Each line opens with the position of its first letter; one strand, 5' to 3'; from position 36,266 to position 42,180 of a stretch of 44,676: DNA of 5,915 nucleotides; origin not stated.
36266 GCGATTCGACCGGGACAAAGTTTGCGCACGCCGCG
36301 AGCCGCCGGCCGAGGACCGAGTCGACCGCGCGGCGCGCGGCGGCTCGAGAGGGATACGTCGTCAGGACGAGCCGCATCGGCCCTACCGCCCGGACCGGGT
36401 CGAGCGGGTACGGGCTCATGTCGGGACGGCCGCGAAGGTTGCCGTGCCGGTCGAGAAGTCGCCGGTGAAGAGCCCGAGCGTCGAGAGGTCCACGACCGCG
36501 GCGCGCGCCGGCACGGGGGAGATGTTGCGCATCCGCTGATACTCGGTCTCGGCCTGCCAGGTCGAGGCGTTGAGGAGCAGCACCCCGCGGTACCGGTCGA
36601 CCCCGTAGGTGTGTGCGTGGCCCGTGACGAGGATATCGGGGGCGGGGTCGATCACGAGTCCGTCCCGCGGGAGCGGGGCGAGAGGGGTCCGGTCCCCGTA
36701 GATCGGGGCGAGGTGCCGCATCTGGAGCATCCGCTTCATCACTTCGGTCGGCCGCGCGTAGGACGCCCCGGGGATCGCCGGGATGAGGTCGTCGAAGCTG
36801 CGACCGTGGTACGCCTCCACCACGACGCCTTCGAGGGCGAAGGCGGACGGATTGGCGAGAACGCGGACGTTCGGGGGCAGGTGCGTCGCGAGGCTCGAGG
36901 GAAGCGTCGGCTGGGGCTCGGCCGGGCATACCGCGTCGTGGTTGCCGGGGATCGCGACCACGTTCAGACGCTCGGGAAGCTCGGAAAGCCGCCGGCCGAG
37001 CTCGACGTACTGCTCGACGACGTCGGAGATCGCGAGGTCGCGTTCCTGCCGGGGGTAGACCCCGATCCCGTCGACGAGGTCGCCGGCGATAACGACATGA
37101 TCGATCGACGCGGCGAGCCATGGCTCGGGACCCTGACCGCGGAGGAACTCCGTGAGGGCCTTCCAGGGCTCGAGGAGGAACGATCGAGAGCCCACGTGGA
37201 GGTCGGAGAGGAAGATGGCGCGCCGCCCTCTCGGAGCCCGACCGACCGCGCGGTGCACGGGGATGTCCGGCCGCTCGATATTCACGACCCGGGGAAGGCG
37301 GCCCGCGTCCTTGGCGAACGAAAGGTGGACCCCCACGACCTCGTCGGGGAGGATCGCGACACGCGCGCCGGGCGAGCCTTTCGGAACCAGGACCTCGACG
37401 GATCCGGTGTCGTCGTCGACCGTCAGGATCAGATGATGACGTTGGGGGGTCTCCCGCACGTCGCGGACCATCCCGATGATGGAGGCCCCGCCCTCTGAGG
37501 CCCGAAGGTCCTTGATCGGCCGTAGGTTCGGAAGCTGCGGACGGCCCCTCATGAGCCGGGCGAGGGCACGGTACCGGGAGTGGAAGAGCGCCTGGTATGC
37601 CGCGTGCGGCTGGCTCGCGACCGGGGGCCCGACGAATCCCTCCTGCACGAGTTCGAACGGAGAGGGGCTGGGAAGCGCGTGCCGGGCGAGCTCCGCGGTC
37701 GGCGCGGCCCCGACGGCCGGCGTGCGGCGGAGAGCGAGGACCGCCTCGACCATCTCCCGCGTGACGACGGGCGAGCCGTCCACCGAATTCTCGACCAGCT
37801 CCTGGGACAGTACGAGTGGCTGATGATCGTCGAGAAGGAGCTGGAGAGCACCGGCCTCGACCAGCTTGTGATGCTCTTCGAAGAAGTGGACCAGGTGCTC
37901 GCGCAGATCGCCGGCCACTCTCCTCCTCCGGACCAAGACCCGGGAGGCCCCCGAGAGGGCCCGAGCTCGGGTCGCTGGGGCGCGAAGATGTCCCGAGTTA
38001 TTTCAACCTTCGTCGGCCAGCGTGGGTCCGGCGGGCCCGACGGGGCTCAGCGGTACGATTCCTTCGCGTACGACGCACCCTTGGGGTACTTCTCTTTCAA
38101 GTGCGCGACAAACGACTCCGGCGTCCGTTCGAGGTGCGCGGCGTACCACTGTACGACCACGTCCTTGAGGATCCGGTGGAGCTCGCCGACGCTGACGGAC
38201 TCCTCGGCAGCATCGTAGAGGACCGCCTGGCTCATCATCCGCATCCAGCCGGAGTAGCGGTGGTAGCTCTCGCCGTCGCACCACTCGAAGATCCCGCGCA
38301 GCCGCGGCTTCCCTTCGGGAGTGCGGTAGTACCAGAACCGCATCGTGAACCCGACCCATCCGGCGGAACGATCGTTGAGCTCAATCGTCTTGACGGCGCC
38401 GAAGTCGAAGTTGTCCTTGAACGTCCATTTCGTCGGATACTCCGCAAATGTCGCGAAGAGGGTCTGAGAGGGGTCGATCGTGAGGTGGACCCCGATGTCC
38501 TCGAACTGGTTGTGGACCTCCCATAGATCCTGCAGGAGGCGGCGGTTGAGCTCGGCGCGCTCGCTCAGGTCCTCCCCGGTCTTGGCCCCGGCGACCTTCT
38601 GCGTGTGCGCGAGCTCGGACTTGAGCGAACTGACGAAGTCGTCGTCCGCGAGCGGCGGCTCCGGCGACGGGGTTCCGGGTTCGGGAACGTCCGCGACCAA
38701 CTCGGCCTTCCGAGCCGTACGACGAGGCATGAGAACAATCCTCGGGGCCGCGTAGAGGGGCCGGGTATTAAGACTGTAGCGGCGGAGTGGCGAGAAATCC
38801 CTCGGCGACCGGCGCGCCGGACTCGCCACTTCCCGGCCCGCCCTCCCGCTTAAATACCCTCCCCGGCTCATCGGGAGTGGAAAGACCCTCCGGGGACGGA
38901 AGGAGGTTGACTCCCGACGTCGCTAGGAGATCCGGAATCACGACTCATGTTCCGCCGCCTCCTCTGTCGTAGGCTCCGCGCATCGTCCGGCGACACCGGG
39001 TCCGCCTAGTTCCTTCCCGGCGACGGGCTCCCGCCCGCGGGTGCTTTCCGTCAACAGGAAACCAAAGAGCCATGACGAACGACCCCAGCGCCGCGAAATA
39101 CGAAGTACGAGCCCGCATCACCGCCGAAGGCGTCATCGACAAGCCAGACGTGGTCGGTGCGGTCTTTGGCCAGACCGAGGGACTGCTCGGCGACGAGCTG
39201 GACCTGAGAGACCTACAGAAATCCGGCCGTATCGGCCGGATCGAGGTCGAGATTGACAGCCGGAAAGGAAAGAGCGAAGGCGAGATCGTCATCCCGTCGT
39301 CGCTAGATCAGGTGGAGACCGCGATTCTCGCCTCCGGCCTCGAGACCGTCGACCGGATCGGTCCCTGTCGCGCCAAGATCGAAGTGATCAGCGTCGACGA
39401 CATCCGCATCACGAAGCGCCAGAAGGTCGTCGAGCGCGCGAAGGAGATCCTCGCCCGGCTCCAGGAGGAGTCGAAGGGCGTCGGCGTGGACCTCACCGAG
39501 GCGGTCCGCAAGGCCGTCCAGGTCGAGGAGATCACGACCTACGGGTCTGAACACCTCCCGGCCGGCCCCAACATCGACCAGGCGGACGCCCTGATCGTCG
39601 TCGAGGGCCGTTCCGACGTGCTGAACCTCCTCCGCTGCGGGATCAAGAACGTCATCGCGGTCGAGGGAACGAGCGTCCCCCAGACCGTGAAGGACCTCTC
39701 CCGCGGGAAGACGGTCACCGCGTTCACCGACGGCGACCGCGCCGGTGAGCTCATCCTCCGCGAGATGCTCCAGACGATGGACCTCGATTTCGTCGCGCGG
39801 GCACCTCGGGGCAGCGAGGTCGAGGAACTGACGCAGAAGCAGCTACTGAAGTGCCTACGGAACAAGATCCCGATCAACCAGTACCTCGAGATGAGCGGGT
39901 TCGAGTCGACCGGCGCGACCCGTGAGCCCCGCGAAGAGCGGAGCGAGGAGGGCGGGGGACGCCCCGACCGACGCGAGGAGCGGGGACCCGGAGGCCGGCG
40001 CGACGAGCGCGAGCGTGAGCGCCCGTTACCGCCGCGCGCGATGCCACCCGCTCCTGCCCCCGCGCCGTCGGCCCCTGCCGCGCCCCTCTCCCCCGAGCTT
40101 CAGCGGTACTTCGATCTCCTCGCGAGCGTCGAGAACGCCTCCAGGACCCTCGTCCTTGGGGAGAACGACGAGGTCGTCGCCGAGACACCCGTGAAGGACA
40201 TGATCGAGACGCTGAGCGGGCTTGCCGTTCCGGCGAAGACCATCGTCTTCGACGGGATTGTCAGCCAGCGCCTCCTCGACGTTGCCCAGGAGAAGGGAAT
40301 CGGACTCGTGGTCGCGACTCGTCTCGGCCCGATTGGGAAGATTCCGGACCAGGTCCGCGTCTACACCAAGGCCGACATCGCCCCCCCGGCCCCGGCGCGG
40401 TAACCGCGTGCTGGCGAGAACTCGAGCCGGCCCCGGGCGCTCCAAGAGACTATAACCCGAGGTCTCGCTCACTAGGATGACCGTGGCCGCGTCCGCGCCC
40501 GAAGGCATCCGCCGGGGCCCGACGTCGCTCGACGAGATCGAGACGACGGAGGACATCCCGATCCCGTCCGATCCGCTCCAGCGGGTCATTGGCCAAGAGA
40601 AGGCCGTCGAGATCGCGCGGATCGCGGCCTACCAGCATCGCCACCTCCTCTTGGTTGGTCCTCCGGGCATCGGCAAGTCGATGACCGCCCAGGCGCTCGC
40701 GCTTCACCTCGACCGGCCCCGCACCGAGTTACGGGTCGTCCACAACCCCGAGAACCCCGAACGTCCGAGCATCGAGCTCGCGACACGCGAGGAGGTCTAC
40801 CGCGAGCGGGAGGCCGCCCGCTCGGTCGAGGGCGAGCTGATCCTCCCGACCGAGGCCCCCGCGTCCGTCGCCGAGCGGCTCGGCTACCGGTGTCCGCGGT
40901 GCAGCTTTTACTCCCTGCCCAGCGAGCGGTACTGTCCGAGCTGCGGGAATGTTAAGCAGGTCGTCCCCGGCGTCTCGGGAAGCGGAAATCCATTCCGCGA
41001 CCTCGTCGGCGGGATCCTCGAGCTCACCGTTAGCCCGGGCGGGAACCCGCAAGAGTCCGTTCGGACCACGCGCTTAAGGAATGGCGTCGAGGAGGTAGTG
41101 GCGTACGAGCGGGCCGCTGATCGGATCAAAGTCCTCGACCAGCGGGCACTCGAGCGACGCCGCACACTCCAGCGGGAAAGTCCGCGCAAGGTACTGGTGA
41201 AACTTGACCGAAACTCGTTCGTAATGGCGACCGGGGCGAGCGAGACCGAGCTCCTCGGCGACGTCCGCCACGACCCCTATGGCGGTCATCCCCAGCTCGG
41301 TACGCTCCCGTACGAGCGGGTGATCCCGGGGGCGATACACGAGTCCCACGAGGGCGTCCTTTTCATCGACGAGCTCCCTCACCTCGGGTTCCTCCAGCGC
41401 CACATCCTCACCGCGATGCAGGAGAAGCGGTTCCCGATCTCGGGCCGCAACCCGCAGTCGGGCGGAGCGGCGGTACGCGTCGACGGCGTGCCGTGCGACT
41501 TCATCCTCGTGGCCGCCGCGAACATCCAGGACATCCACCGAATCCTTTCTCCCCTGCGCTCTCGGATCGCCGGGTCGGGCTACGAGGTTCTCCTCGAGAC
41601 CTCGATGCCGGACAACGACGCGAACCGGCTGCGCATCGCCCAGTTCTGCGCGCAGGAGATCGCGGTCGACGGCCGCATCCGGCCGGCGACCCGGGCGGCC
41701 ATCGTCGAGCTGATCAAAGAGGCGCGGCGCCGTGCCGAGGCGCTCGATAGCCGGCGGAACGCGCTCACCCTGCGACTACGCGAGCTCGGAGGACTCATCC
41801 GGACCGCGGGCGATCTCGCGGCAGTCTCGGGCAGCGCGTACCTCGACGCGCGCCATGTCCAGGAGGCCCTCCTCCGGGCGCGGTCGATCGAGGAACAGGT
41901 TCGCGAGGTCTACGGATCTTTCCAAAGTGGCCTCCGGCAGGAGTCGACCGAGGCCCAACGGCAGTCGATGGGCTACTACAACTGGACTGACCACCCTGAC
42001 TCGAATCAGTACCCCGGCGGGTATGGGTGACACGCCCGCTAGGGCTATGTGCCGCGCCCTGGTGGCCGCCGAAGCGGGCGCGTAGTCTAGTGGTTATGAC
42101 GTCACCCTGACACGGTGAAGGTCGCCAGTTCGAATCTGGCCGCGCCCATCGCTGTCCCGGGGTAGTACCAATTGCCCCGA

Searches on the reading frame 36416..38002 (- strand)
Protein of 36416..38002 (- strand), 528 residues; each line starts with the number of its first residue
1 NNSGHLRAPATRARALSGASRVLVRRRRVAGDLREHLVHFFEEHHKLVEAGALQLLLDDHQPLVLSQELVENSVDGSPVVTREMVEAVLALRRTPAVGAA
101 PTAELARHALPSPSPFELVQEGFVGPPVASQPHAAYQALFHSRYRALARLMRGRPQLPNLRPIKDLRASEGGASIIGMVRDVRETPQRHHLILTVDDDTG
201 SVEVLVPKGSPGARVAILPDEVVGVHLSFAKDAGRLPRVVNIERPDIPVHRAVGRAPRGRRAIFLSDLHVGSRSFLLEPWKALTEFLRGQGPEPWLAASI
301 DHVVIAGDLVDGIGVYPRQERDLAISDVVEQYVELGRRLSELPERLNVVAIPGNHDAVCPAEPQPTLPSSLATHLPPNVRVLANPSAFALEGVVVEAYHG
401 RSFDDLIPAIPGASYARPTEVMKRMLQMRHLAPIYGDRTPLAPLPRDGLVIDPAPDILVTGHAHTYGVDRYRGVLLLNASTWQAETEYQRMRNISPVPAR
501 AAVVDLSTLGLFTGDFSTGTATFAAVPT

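Call 62: search_protein_families(library=pfam, max_evalue=0.001, proteins=[window:36416-38002:-])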
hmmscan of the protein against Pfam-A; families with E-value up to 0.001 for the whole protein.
window:36416-38002:- (528 aa): 3 families
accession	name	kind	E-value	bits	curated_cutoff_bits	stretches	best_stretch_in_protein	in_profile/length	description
PF04042.21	DNA_pol_E_B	-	5.5e-18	65.6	29.1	1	263-464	2-205/210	DNA polymerase alpha/epsilon subunit B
PF00149.33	Metallophos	-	1.1e-09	39.4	21.5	1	262-466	3-191/191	Calcineurin-like phosphoesterase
PF12850.12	Metallophos_2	-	0.0001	22.8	27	1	297-479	25-132/154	Calcineurin-like phosphoesterase superfamily domain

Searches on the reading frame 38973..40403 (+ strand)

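Call 62: search_protein_families(library=pfam, max_evalue=0.001, proteins=[window:38973-40403:+])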
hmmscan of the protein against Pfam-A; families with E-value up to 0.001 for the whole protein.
window:38973-40403:+ (476 aa): 3 families
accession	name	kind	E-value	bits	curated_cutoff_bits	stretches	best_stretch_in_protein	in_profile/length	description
PF13662.12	Toprim_4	-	3.8e-11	43.5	25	1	206-267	2-72/85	Toprim domain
PF01751.28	Toprim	-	4.2e-09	36.9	23.1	1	207-278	2-88/96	Toprim domain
PF13155.12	Toprim_2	-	1.5e-06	28.9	22.1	1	208-269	1-66/88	Toprim-like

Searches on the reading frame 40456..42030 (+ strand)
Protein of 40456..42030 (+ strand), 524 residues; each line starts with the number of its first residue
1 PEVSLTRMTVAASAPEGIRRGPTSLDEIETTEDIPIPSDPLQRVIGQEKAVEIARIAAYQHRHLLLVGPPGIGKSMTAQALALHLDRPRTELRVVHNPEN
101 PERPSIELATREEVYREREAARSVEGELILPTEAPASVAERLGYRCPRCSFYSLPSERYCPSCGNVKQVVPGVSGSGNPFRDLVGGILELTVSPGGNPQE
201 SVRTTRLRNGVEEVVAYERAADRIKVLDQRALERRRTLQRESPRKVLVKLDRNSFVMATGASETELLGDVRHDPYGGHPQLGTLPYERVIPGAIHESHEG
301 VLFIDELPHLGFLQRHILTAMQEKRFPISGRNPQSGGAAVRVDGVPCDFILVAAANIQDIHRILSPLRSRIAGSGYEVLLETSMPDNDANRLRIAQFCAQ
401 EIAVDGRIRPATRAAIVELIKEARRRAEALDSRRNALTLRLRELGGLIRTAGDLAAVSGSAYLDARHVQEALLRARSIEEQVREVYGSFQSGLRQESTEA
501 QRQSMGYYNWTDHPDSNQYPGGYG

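Call 62: search_protein_families(library=pfam, max_evalue=0.001, proteins=[window:40456-42030:+])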
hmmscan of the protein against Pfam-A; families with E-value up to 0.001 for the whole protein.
window:40456-42030:+ (524 aa): 10 families
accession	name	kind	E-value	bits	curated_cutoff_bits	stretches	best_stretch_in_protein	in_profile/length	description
PF01078.27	Mg_chelatase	-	1.1e-14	54.7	20.3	2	41-83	2-44/207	Magnesium chelatase, subunit ChlI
PF13191.12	AAA_16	-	1.4e-06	29.4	32.6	1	54-219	17-128/167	AAA ATPase domain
PF00158.32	Sigma54_activat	-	2.6e-06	27.6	20.2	0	292-332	87-128/168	Sigma-54 interaction domain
PF07728.20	AAA_5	-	2.9e-06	27.8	22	1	63-95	1-31/139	AAA domain (dynein-related subfamily)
PF20720.3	nSTAND3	-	4.2e-06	27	27.2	1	49-100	5-56/155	Novel STAND NTPase 3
PF00004.35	AAA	-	1.7e-05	25.7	21.2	0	64-91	1-28/131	ATPase family associated with various cellular activities (AAA)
PF20436.4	LonB_AAA-LID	-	0.00011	22.6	22.4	1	410-473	1-60/65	Archaeal LonB, AAA+ ATPase LID domain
PF05496.18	RuvB_N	-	0.00018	21.8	27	0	51-86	23-58/159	Holliday junction DNA helicase RuvB P-loop domain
PF20030.5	bpMoxR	-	0.00019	21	27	1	42-86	12-56/205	MoxR domain in the MoxR-vWA-beta-propeller ternary systems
PF13401.12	AAA_22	-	0.00021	22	27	0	60-91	4-37/130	AAA domain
